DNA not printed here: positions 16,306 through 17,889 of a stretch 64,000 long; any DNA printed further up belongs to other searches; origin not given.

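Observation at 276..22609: Two linked operons that recapitulate an arabinogalactan-like (polyprenyl-phospho-pentose dependent) cell-wall glycan pathway outside Actinobacteria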

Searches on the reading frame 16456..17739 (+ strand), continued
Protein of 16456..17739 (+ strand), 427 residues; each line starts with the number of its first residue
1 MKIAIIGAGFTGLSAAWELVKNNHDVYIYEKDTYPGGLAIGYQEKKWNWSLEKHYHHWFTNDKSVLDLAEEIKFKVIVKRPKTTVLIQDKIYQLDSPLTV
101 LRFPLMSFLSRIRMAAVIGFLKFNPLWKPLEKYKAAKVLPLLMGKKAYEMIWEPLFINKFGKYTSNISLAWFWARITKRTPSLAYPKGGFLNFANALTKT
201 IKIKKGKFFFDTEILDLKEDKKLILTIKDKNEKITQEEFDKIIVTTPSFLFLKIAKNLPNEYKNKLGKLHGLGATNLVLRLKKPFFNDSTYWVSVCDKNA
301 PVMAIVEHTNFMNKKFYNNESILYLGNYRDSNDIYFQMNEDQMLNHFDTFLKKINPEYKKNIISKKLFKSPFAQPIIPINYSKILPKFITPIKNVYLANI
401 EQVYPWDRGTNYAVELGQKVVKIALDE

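Call 34: search_protein_families(library=pfam, proteins=[P0255, P0342, P0389, P0299, P0272, P0382], max_evalue=0.001)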
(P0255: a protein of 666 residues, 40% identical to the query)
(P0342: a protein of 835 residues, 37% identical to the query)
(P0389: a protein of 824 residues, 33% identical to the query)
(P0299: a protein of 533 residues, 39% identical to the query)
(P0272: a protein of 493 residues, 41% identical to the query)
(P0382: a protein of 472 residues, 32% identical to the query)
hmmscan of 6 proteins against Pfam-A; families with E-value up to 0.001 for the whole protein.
P0255 (666 aa): 16 families
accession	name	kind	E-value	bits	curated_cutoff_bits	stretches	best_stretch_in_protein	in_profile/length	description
PF01593.30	Amino_oxidase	-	8.7e-18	65.2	19.8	1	10-344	1-357/443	Flavin containing amine oxidoreductase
PF13847.12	Methyltransf_31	-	1.1e-12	48.3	27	1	494-596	4-113/145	Methyltransferase domain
PF13489.12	Methyltransf_23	-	5.6e-11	42.9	27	1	479-607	8-132/164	Methyltransferase domain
PF13649.12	Methyltransf_25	-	7.8e-11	43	27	1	497-588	1-97/97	Methyltransferase domain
PF08241.18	Methyltransf_11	-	7.8e-11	42.9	21.2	1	499-592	2-95/95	Methyltransferase domain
PF08242.18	Methyltransf_12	-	1.5e-09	38.9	30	1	498-588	1-96/98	Methyltransferase domain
PF13450.12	NAD_binding_8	-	1.6e-09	38.3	21.9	1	5-61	1-55/68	NAD(P)-binding Rossmann-like domain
PF01266.30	DAO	-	1.8e-09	38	27.9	1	3-37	2-37/353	FAD dependent oxidoreductase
PF00070.33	Pyr_redox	-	2e-08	35.1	22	0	2-35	1-34/82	Pyridine nucleotide-disulphide oxidoreductase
PF00891.24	Methyltransf_2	-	2e-06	27.7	22.3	1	496-594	65-166/210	O-methyltransferase domain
PF05175.20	MTS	-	8.6e-06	25.9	23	1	493-551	31-94/170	Methyltransferase small domain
PF01728.25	FtsJ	-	2e-05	25.1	24.1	1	485-595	10-99/181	FtsJ-like methyltransferase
PF07992.20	Pyr_redox_2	-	2.3e-05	24.4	26.1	0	3-32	145-174/291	Pyridine nucleotide-disulphide oxidoreductase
PF00398.26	RrnaAD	-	6.2e-05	22.7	24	1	493-558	30-101/263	Ribosomal RNA adenine dimethylase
PF07021.18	MetW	-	0.00016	21.8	21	1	484-532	4-51/193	Methionine biosynthesis protein MetW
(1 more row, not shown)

P0342 (835 aa): 8 families
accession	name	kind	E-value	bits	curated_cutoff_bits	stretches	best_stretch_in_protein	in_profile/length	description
PF01593.30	Amino_oxidase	-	4.4e-19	69.5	19.8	1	415-802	1-416/443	Flavin containing amine oxidoreductase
PF13450.12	NAD_binding_8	-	7.2e-12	45.9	21.9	1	410-475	1-68/68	NAD(P)-binding Rossmann-like domain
PF01266.30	DAO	-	6.3e-10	39.5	27.9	1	408-442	2-36/353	FAD dependent oxidoreductase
PF07992.20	Pyr_redox_2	-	1.7e-05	24.8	26.1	1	406-440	143-177/291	Pyridine nucleotide-disulphide oxidoreductase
PF03486.20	HI0933_like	-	2.9e-05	24.1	50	0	407-441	2-36/244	HI0933-like protein Rossmann domain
PF00070.33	Pyr_redox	-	5.6e-05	24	22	1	408-441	2-35/82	Pyridine nucleotide-disulphide oxidoreductase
PF01946.23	Thi4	-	0.00014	21.6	26.2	1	401-442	13-55/235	Thi4 family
PF12831.13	FAD_oxidored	-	0.00066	19.5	27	0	408-446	2-40/416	FAD dependent oxidoreductase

P0389 (824 aa): 12 families
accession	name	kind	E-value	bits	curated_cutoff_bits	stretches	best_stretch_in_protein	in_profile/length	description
PF03706.18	LPG_synthase_TM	-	5.9e-40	138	33.4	1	7-308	1-302/302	Lysylphosphatidylglycerol synthase TM region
PF01593.30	Amino_oxidase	-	7e-35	121.6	19.8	1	385-819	1-438/443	Flavin containing amine oxidoreductase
PF13450.12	NAD_binding_8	-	8.5e-15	55.2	21.9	1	380-447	1-67/68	NAD(P)-binding Rossmann-like domain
PF01266.30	DAO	-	2.4e-14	54.1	27.9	1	377-614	1-185/353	FAD dependent oxidoreductase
PF00070.33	Pyr_redox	-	3.1e-08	34.5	22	1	378-411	2-35/82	Pyridine nucleotide-disulphide oxidoreductase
PF12831.13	FAD_oxidored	-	6.2e-08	32.8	27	1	377-416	1-40/416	FAD dependent oxidoreductase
PF00890.30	FAD_binding_2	-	9.5e-08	32.1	20.4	1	377-414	1-37/414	FAD binding domain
PF07992.20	Pyr_redox_2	-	9.8e-08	32.2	26.1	1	364-411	132-178/291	Pyridine nucleotide-disulphide oxidoreductase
PF01946.23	Thi4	-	1.2e-05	25.1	26.2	1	374-412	16-55/235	Thi4 family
PF03486.20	HI0933_like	-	1.8e-05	24.7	50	1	377-411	2-36/244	HI0933-like protein Rossmann domain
PF01494.25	FAD_binding_3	-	2.4e-05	24.2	22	1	377-407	3-33/349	FAD binding domain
PF01134.28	GIDA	-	0.00052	19.6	22.1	1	377-413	1-38/391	Glucose inhibited division protein A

P0299 (533 aa): 9 families
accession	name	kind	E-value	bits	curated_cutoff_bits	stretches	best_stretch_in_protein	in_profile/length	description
PF01593.30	Amino_oxidase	-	3.2e-28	99.7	19.8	1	10-528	1-443/443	Flavin containing amine oxidoreductase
PF13450.12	NAD_binding_8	-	2.6e-14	53.7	21.9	1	5-72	1-68/68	NAD(P)-binding Rossmann-like domain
PF01266.30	DAO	-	1.2e-11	45.2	27.9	1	4-42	3-41/353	FAD dependent oxidoreductase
PF12831.13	FAD_oxidored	-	2.7e-06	27.4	27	1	4-41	3-40/416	FAD dependent oxidoreductase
PF00890.30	FAD_binding_2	-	9.5e-06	25.5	20.4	1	4-39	3-37/414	FAD binding domain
PF00070.33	Pyr_redox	-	2.4e-05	25.2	22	1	2-35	1-34/82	Pyridine nucleotide-disulphide oxidoreductase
PF03486.20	HI0933_like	-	0.00017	21.6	50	0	2-36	2-36/244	HI0933-like protein Rossmann domain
PF07992.20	Pyr_redox_2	-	0.00034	20.6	26.1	1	2-33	2-175/291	Pyridine nucleotide-disulphide oxidoreductase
PF03807.23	F420_oxidored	-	0.00084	20.3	21.6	0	269-341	10-79/94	NADP oxidoreductase coenzyme F420-dependent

P0272 (493 aa): 9 families
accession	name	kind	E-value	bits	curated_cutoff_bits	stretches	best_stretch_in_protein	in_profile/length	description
PF01593.30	Amino_oxidase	-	1.1e-22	81.4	19.8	1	10-440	1-372/443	Flavin containing amine oxidoreductase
PF01266.30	DAO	-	6.8e-13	49.3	27.9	1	3-46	2-49/353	FAD dependent oxidoreductase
PF13450.12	NAD_binding_8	-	1.6e-12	48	21.9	1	5-63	1-59/68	NAD(P)-binding Rossmann-like domain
PF00070.33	Pyr_redox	-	3.5e-06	27.9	22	1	3-35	2-34/82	Pyridine nucleotide-disulphide oxidoreductase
PF12831.13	FAD_oxidored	-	2e-05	24.5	27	1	5-43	4-42/416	FAD dependent oxidoreductase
PF00890.30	FAD_binding_2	-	2.9e-05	23.9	20.4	1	5-37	4-36/414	FAD binding domain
PF03486.20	HI0933_like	-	3.3e-05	23.9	50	1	3-36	3-36/244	HI0933-like protein Rossmann domain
PF01946.23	Thi4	-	0.00065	19.4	26.2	0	3-40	20-58/235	Thi4 family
PF07992.20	Pyr_redox_2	-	0.00076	19.4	26.1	0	3-35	3-35/291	Pyridine nucleotide-disulphide oxidoreductase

P0382 (472 aa): 6 families
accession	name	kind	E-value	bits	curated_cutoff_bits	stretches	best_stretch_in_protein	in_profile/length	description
PF01593.30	Amino_oxidase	-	8.1e-39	134.6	19.8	1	14-431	2-443/443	Flavin containing amine oxidoreductase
PF01266.30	DAO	-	1e-17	65.1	27.9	1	5-407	1-335/353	FAD dependent oxidoreductase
PF13450.12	NAD_binding_8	-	1.5e-09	38.4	21.9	1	8-72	1-67/68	NAD(P)-binding Rossmann-like domain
PF07992.20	Pyr_redox_2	-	7.3e-05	22.8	26.1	1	5-37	2-34/291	Pyridine nucleotide-disulphide oxidoreductase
PF12831.13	FAD_oxidored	-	0.00023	21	27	1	6-74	2-69/416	FAD dependent oxidoreductase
PF00890.30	FAD_binding_2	-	0.00041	20.1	20.4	1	6-40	2-36/414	FAD binding domain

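Call 40: find_related_loci(query=A3, collection=genome_contigs, flank=10000)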
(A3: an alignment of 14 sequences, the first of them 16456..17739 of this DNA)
Query A3 (427 aa) in genome_contigs; peptide patterns used: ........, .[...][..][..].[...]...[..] (x = any residue, [..] = any of these).
600 stretches matched a pattern (row limit reached: there are more); 599 encode a relative of the query (tblastn E <= 1e-3); the best 80 are kept; 80 distinct loci.
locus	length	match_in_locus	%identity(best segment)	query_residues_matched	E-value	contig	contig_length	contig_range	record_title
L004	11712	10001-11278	70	1-425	0e+0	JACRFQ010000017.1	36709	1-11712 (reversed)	MAG: Candidatus Levyibacteriota bacterium isolate NC_groundwater_1729_Pr3_B-0.1um_34_132 SR-2_scaffold_141_811693, whole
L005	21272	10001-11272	68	1-423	0e+0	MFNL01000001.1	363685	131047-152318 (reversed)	MAG: Candidatus Levybacteria bacterium RIFCSPHIGHO2_01_FULL_37_17 rifcsphigho2_01_scaffold_35, whole genome shotgun sequ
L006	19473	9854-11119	64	1-422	0e+0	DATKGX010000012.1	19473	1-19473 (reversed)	MAG TPA_asm: Patescibacteria group bacterium isolate SMAG_U14562 k141_37526, whole genome shotgun sequence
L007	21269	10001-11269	63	1-423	0e+0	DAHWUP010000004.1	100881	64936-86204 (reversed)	MAG TPA_asm: Candidatus Levyibacteriota bacterium isolate clean1537 NODE_4_length_100881_cov_9.691441, whole genome shot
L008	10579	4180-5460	61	1-427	0e+0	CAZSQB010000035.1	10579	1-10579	MAG TPA_asm: uncultured Gammaproteobacteria bacterium isolate SRP269290_co3_983 genome assembly, contig: NODE_7913_lengt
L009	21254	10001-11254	65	1-418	0e+0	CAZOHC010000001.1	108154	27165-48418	MAG TPA_asm: uncultured Gammaproteobacteria bacterium isolate SRP144015_co1_130 genome assembly, contig: NODE_94_length_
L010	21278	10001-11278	62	1-426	0e+0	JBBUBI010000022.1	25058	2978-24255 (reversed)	MAG: Patescibacteria group bacterium isolate H52-bin033_1 H52_bin033_1_000000000022, whole genome shotgun sequence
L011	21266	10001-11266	64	1-423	0e+0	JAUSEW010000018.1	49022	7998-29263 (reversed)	MAG: Candidatus Levyibacteriota bacterium isolate E14_maxbin.252 E14_k141_1211168, whole genome shotgun sequence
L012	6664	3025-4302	61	1-427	0e+0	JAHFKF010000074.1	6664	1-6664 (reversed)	MAG: Candidatus Levyibacteriota bacterium isolate nzgw403 NODE_10443_length_6665_cov_3.661216, whole genome shotgun sequ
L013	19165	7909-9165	60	1-424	5e-179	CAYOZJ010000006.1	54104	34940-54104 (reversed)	MAG TPA_asm: uncultured Gammaproteobacteria bacterium isolate SRP200132_co1_666 genome assembly, contig: NODE_938_length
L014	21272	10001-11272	60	1-423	8e-177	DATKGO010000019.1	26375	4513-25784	MAG TPA_asm: Patescibacteria group bacterium isolate SMAG_U14553 k141_156972, whole genome shotgun sequence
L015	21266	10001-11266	59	1-423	1e-176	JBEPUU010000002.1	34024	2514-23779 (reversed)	MAG: bacterium isolate 22E.metabat2_refined.014_sub NODE_1062_length_34024_cov_5.797845, whole genome shotgun sequence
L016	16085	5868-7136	61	1-424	1e-175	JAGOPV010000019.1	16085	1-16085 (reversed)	MAG: Candidatus Levyibacteriota bacterium isolate Gw_Eff_bin_218 Gw_Eff_8059_length_16085_cov_9.828111, whole genome sho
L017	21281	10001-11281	56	1-427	9e-175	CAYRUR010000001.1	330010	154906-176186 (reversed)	MAG TPA_asm: uncultured Gammaproteobacteria bacterium isolate SRP144015_co1_42 genome assembly, contig: NODE_12_length_3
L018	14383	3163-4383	61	1-423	7e-175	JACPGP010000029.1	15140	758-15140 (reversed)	MAG: Candidatus Levyibacteriota bacterium isolate NC_groundwater_391_Ag_B-0.1um_40_33 GD18-4_B1_scaffold_1468540, whole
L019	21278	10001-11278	57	1-427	2e-174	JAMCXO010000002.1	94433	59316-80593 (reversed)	MAG: Patescibacteria group bacterium isolate FK_Sedi_B_Bin.407 NODE_396_length_94433_cov_5.58096, whole genome shotgun s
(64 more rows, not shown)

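Call 45: predict_structure(alignment_id=A1)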
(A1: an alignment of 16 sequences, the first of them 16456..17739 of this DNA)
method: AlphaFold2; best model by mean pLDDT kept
length: 427 residues; sequences in the alignment: 16
mean_pLDDT: 77.7   pTM: 0.71
mean pLDDT of the five models: 77.7, 76.1, 73.4, 71.4, 64.7
residues with pLDDT >= 90: 124; 70-90: 178; 50-70: 102; < 50: 23
segments of 3 or more residues with pLDDT < 50: 53-57, 84-86, 304-311, 405-408
pLDDT, mean of each block of 10 residues (from residue 1): 93 95 96 69 62 51 80 79 52 61 78 81 69 81 79 61 66 59 67 89 96 91 94 96 88 89 77 80 81 74 47 70 82 89 93 90 86 62 76 89 55 82 91
secondary structure, 60 per line:
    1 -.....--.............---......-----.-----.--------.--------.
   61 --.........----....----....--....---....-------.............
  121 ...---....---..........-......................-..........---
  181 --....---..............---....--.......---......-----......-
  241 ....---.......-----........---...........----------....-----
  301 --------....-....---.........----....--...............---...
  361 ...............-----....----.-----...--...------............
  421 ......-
elements in order: E2-6 H10-21 E25-30 H63-71 E76-79 E84-87 E90-93 H97-100 H108-123 H127-130 H135-143 H145-166 H169-177 E183-186 H190-203 E207-210 E213-219 E223-228 E234-239 E241-244 H248-254 H260-267 E271-281 E292-295 H309-312 H314-317 E321-329 H334-337 H340-354 H358-361 E362-375 H381-384 E395-397 H409-426

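Call 47: search_protein_families(library=pfam, alignment_id=A4, max_evalue=0.0001)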
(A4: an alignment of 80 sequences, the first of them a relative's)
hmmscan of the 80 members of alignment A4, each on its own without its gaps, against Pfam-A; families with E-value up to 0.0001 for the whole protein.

A. member 1, L035:11268-12911:+ (548 aa): 0 families

B. families by the number of members that match (of 80 scanned): 90 families (the first 25 are shown)
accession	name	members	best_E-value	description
PF13231.12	PMT_2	10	1.2e-14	Dolichyl-phosphate-mannose-protein mannosyltransferase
PF02366.24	PMT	6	7.7e-15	Dolichyl-phosphate-mannose-protein mannosyltransferase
PF10060.15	DUF2298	4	8.3e-107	Uncharacterized membrane protein (DUF2298)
PF03721.20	UDPG_MGDP_dh_N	4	5.6e-65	UDP-glucose/GDP-mannose dehydrogenase family, NAD binding domain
PF00984.24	UDPG_MGDP_dh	4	1.8e-40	UDP-glucose/GDP-mannose dehydrogenase family, central domain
PF03720.21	UDPG_MGDP_dh_C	4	2.7e-36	UDP-glucose/GDP-mannose dehydrogenase family, UDP binding domain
PF01180.27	DHO_dh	3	5.1e-52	Dihydroorotate dehydrogenase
PF07884.19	VKOR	3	1.6e-24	Vitamin K epoxide reductase family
PF13649.12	Methyltransf_25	3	2.4e-22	Methyltransferase domain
PF00535.33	Glycos_transf_2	3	1.8e-21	Glycosyl transferase family 2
PF08241.18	Methyltransf_11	3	2.8e-21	Methyltransferase domain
PF07907.16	YibE_F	2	5.6e-70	YibE/F-like protein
PF16363.11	GDP_Man_Dehyd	2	6.7e-68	GDP-mannose 4,6 dehydratase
PF01370.27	Epimerase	2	2.7e-63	NAD dependent epimerase/dehydratase family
PF16921.10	Tex_YqgF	2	1.2e-52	Tex protein YqgF-like domain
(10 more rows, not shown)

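Call 51: fold_search(model_id=the predicted structure, library=pdb)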
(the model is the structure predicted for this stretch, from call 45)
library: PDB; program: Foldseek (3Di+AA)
matches with E <= 10: 1975; with E <= 0.001: 1030
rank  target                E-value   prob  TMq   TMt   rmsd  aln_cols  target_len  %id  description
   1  7eme_B                2.1e-20  1.00  0.61  0.62   7.3       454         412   13  Putative Leptospira interrogans recombinant L-amino acid oxidase (released 2021-08-18)
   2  2ivd_B                5.5e-20  1.00  0.70  0.67   5.9       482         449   13  Structure of protoporphyrinogen oxidase from Myxococcus xanthus with acifluorfen (released 2006-10-17)
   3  2ive_A                9.4e-20  1.00  0.68  0.65   6.0       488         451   13  Structure of protoporphyrinogen oxidase from Myxococcus xanthus (released 2006-10-17)
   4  2ive_B                1.6e-19  1.00  0.67  0.64   5.9       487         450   13  Structure of protoporphyrinogen oxidase from Myxococcus xanthus (released 2006-10-17)
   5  2ivd_A                1.6e-19  1.00  0.66  0.63   6.6       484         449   13  Structure of protoporphyrinogen oxidase from Myxococcus xanthus with acifluorfen (released 2006-10-17)
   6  3ka7                  2.9e-19  1.00  0.61  0.62   6.7       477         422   14  Crystal Structure of an oxidoreductase from Methanosarcina mazei. Northeast Structural Genomics Consortium target id MaR (released 2009-11-17)
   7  5mog_A                3.3e-19  1.00  0.71  0.66   5.6       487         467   14  Oryza sativa phytoene desaturase inhibited by norflurazon (released 2017-07-12)
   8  3i6d_B                3.5e-19  1.00  0.65  0.66   6.3       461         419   16  Crystal structure of PPO from bacillus subtilis with AF (released 2009-12-08)
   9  5mog_C                4.5e-19  1.00  0.71  0.65   5.8       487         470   14  Oryza sativa phytoene desaturase inhibited by norflurazon (released 2017-07-12)
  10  7eme_A                4.5e-19  1.00  0.61  0.62   7.0       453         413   13  Putative Leptospira interrogans recombinant L-amino acid oxidase (released 2021-08-18)
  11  5mog_E                7.7e-19  1.00  0.72  0.66   5.6       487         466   14  Oryza sativa phytoene desaturase inhibited by norflurazon (released 2017-07-12)
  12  3i6d_A                9.8e-19  1.00  0.65  0.66   6.2       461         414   16  Crystal structure of PPO from bacillus subtilis with AF (released 2009-12-08)
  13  9a78_B                1.2e-18  1.00  0.68  0.63   6.0       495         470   16  Integrative model of SYFB-CGOX by crosslinking MS and deep learning (released 2024-09-18)
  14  5mog_B                1.9e-18  1.00  0.71  0.65   5.8       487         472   14  Oryza sativa phytoene desaturase inhibited by norflurazon (released 2017-07-12)
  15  5ts5_A                4.4e-18  1.00  0.62  0.56   7.4       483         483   16  Crystal structure of L-amino acid oxidase from Bothrops atrox (released 2017-04-26)
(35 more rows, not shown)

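Call 52: search_protein_families(library=pfam, alignment_id=A5, max_evalue=0.0001)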
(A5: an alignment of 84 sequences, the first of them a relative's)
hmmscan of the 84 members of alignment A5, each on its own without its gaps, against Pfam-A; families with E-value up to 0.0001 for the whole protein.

A. member 1, L035:9127-9972:+ (282 aa): 1 family
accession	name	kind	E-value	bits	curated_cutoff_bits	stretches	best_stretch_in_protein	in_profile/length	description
PF00963.24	Cohesin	-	1e-12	48.8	24.1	1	48-164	7-129/139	Cohesin domain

B. families by the number of members that match (of 84 scanned): 96 families (the first 25 are shown)
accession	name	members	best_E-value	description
PF03706.18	LPG_synthase_TM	9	4.5e-58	Lysylphosphatidylglycerol synthase TM region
PF13231.12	PMT_2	7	3.6e-16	Dolichyl-phosphate-mannose-protein mannosyltransferase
PF02366.24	PMT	5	4.3e-25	Dolichyl-phosphate-mannose-protein mannosyltransferase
PF16656.11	Pur_ac_phosph_N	5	1.4e-12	Purple acid Phosphatase, N-terminal domain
PF19077.6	Big_13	5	1.3e-09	Bacterial Ig-like domain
PF03167.25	UDG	3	7.4e-34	Uracil DNA glycosylase superfamily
PF04055.27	Radical_SAM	3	8.3e-27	Radical SAM superfamily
PF00919.26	UPF0004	3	1.8e-24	Uncharacterized protein family UPF0004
PF00963.24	Cohesin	3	1e-12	Cohesin domain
PF01938.26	TRAM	3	8.6e-10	TRAM domain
PF10060.15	DUF2298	2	1.5e-89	Uncharacterized membrane protein (DUF2298)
PF01370.27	Epimerase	2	4.1e-58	NAD dependent epimerase/dehydratase family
PF00121.24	TIM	2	1.3e-52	Triosephosphate isomerase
PF00535.33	Glycos_transf_2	2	1.7e-32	Glycosyl transferase family 2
PF07719.23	TPR_2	2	5.6e-31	Tetratricopeptide repeat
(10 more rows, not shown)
